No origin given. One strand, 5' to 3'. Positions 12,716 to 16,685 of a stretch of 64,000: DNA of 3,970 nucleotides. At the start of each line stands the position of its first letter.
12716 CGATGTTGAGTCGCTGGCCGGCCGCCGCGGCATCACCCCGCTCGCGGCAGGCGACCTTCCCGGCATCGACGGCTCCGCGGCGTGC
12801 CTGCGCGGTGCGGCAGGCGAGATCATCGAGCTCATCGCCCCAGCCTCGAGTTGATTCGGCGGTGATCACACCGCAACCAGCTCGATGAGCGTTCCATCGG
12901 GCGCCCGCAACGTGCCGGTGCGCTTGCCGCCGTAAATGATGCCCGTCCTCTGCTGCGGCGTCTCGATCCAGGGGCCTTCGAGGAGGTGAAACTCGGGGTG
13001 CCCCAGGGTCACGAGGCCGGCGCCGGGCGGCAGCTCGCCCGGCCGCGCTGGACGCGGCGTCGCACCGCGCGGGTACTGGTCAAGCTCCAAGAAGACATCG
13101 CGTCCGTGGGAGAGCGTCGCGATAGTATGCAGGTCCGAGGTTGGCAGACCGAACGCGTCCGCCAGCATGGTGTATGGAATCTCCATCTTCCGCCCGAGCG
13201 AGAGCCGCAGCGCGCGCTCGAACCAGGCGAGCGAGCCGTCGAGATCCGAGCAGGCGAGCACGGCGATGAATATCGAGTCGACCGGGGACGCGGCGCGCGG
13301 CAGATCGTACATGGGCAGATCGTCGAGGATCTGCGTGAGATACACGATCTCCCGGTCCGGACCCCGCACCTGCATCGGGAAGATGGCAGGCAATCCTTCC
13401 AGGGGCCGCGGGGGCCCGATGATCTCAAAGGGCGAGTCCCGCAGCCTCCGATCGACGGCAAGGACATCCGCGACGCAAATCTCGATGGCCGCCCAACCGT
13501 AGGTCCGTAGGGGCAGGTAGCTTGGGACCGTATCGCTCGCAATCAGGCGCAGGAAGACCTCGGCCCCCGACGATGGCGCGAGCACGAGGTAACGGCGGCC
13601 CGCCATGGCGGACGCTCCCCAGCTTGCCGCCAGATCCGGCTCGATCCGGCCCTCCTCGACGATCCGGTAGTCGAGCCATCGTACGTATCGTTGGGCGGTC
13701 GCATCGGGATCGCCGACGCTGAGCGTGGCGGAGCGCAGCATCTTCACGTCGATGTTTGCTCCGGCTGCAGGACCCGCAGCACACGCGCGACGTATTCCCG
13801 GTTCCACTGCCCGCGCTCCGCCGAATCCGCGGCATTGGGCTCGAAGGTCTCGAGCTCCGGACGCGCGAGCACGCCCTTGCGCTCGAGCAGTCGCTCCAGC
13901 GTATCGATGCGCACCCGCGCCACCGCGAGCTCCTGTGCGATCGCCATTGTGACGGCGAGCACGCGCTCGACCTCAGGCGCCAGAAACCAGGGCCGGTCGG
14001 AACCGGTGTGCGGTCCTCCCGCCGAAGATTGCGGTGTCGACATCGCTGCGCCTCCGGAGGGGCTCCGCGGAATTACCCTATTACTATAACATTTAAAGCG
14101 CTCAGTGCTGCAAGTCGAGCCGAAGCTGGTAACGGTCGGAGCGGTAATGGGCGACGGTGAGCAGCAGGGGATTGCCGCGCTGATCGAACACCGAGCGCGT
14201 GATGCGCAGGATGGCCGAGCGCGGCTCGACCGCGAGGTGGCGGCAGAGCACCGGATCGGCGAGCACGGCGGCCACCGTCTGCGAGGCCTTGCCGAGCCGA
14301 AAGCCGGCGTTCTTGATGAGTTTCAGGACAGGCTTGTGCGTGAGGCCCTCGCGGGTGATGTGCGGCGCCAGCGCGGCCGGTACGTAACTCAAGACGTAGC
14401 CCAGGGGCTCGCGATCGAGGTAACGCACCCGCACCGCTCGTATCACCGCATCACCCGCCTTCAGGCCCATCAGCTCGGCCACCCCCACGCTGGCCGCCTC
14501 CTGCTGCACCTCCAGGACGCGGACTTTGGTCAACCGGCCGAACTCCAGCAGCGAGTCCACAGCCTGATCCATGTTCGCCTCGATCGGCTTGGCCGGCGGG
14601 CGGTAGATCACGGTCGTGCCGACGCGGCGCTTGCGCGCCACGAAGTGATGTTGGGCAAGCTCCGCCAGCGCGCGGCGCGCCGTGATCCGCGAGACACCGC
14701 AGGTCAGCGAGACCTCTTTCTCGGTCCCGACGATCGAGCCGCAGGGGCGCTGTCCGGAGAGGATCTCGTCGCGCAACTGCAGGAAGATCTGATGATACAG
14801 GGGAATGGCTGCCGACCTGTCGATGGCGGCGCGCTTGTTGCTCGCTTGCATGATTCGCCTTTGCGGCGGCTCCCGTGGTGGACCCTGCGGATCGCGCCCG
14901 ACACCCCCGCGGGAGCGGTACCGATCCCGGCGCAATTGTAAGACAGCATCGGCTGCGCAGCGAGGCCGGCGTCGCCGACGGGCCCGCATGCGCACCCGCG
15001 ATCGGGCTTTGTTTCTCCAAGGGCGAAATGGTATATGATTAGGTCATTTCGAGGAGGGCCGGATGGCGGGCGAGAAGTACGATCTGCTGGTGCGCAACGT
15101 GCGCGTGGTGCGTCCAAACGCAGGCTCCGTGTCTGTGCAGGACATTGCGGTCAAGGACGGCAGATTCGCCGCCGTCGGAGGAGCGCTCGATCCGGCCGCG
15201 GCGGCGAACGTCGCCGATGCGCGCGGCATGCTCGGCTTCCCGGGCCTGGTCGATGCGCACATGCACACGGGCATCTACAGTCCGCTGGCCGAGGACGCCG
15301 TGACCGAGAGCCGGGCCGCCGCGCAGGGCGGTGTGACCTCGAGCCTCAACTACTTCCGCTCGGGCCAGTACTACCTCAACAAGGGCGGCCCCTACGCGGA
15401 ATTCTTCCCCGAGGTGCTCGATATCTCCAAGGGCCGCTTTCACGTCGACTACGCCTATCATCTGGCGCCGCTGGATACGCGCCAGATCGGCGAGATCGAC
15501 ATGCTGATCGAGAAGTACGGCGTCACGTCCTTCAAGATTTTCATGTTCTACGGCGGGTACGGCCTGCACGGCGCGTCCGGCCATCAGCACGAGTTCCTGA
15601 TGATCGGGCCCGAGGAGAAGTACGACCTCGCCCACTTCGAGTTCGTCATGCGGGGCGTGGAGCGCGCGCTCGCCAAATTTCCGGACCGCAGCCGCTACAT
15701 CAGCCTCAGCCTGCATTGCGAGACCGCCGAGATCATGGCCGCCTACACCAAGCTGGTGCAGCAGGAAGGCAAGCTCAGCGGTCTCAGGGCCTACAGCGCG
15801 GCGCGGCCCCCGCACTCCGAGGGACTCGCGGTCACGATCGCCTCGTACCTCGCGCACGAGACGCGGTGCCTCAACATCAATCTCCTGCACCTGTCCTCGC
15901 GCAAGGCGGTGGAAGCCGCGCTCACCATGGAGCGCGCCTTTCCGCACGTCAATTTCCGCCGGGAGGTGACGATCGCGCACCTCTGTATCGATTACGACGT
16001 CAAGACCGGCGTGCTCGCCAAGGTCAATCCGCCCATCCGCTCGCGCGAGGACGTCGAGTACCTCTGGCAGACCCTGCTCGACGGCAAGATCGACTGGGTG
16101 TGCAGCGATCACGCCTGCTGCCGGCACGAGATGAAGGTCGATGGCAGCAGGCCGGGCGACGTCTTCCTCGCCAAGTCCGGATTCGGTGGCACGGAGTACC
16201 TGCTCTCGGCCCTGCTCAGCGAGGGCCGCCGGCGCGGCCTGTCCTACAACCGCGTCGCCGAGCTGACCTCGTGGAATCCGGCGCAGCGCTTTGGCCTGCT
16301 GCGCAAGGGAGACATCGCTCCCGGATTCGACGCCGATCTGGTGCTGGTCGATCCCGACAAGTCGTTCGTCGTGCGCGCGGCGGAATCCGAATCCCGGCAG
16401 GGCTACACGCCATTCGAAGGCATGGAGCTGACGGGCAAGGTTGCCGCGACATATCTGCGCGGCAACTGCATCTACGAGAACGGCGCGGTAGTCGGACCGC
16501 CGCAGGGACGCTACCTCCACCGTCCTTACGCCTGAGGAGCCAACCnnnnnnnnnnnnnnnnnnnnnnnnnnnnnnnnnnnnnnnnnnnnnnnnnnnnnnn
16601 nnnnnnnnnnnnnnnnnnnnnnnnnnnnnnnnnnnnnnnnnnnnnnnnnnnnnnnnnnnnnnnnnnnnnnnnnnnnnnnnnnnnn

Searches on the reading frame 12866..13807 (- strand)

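Call 15: search_protein_families(library=pfam, proteins=[window:12866-13807:-], max_evalue=0.001)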
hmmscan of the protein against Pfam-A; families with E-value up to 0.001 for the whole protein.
window:12866-13807:- (313 aa): 0 families

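Call 32: search_protein_families(library=pfam, proteins=[window:12866-13807:-], max_evalue=1)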
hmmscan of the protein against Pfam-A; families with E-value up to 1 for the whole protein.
window:12866-13807:- (313 aa): 1 family
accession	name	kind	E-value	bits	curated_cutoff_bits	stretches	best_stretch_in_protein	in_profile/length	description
PF00903.31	Glyoxalase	-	0.0028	18.5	20.6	0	27-135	5-101/121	Glyoxalase/Bleomycin resistance protein/Dioxygenase superfamily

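Call 52: search_protein_families(library=ncbifam, proteins=[window:12866-13807:-], max_evalue=0.1)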
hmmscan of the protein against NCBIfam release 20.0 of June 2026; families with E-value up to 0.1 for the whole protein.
window:12866-13807:- (313 aa): 0 families

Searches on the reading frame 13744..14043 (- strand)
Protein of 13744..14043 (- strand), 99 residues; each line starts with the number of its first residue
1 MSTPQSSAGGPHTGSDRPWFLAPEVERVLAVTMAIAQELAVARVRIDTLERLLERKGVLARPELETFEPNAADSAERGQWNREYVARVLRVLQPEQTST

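Call 13: search_protein_families(library=pfam, proteins=[window:13744-14043:-], max_evalue=1)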
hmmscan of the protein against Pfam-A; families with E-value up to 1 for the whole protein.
window:13744-14043:- (99 aa): 1 family
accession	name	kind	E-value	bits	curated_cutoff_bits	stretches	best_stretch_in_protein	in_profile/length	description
PF05321.16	HHA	-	0.19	12.5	25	1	45-73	8-36/57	Haemolysin expression modulating protein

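Call 14: search_protein_families(library=ncbifam, proteins=[window:13744-14043:-], max_evalue=1)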
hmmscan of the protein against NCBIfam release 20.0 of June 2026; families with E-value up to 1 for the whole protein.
window:13744-14043:- (99 aa): 1 family
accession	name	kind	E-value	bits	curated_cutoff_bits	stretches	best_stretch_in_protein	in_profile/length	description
NF003636.0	PRK05270.3-1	equivalog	0.013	13.9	1223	1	25-86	454-512/560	UDP-glucose--hexose-1-phosphate uridylyltransferase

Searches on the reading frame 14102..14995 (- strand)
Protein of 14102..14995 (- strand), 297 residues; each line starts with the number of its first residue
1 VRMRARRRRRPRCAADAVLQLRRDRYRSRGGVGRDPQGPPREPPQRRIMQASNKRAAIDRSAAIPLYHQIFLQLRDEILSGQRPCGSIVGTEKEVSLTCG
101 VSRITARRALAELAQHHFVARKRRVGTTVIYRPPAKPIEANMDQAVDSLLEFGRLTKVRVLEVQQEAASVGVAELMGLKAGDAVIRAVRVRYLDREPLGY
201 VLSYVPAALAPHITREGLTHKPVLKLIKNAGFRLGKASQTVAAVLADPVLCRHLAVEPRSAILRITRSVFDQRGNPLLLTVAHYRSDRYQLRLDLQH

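Call 15: search_protein_families(library=pfam, proteins=[window:14102-14995:-], max_evalue=0.001)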
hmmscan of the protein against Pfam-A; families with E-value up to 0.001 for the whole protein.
window:14102-14995:- (297 aa): 2 families
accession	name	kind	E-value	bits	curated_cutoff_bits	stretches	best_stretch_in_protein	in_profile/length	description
PF07702.18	UTRA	-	1.2e-32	113.1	23.8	1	153-290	3-141/141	UTRA domain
PF00392.27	GntR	-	1e-11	44.7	27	1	66-129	1-64/64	Bacterial regulatory proteins, gntR family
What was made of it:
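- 14102..14995 (-): GntR/UTRA (HutC-type) regulator, divergent from the operon and upstream of S_a. call 15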

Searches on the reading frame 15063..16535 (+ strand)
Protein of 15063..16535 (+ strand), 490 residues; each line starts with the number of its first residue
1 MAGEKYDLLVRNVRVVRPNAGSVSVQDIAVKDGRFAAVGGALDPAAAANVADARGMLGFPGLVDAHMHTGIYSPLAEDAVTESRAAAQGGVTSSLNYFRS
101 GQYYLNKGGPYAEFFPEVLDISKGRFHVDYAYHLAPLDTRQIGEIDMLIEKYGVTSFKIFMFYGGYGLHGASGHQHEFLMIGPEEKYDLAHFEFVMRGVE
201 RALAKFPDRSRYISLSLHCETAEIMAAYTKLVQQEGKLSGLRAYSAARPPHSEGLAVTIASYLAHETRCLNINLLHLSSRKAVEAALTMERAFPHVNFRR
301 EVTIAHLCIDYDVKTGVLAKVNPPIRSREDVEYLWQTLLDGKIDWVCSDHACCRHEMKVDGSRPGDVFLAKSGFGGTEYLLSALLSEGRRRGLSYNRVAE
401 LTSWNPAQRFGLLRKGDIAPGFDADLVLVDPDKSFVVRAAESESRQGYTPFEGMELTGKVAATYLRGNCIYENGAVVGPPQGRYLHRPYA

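Call 15: search_protein_families(library=pfam, proteins=[window:15063-16535:+], max_evalue=0.001)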
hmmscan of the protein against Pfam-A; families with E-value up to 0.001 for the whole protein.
window:15063-16535:+ (490 aa): 2 families
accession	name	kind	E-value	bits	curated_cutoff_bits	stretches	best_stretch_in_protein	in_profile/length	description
PF01979.26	Amidohydro_1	-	1.8e-14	54.2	25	1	313-468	227-343/345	Amidohydrolase family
PF07969.17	Amidohydro_3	-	7.4e-11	42.6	29.7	1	389-471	403-472/472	Amidohydrolase family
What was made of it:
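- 15063..16535 (+): Cyclic amidohydrolase (allantoinase/hydantoinase/dihydropyrimidinase-like), first gene of the operon. Pfam Amidohydro_1 (call 15).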

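Call 34: search_protein_families(library=ncbifam, proteins=[window:15063-16535:+], max_evalue=0.00001)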
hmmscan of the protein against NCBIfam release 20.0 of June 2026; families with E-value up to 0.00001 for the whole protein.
window:15063-16535:+ (490 aa): 45 families (the best 25 are shown)
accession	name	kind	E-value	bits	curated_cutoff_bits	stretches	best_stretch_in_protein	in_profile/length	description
TIGR03178.1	allantoinase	equivalog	5.2e-72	243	357.85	1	7-487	1-441/441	allantoinase AllB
NF004839.0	PRK06189.1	equivalog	1.6e-69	234.7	631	1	5-487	2-447/451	allantoinase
NF002668.0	PRK02382.1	equivalog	1e-57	195.8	452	2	212-476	167-416/436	dihydroorotase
TIGR02033.1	D-hydantoinase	equivalog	2.5e-57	194.8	393.25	2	215-487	179-454/454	dihydropyrimidinase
NF005960.0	PRK08044.1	equivalog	1.9e-56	191.7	688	1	6-485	3-448/453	allantoinase AllB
NF058539.1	ergo_uti2_ErtD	equivalog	1.1e-55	189.4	650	2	212-483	174-443/449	hydantoin-5-propionate amidohydrolase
NF009941.0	PRK13404.1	subfamily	8e-54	183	647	2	216-487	183-461/478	dihydropyrimidinase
TIGR00857.1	pyrC_multi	subfamily_domain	6.2e-53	180.3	279.05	2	213-473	161-411/412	dihydroorotase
NF058538.1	ergo_util_ErtD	equivalog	9e-53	179.7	600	2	216-485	178-444/446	hydantoin-5-propionate amidohydrolase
NF006559.0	PRK09060.1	equivalog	9.7e-53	179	482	2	242-484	201-435/444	dihydroorotase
NF005751.0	PRK07575.1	equivalog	6.5e-51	173.2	529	2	216-484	176-433/440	dihydroorotase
NF006688.0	PRK09236.1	equivalog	4.6e-44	150.9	535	2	214-485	174-440/444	dihydroorotase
NF006836.0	PRK09357.1-1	equivalog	1.2e-38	132.9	538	2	270-476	226-429/432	dihydroorotase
NF006844.0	PRK09357.2-5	equivalog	3.9e-37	128.3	701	2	217-472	179-421/422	dihydroorotase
NF006845.0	PRK09357.2-6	equivalog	2e-35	122.3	728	2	218-473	180-427/428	dihydroorotase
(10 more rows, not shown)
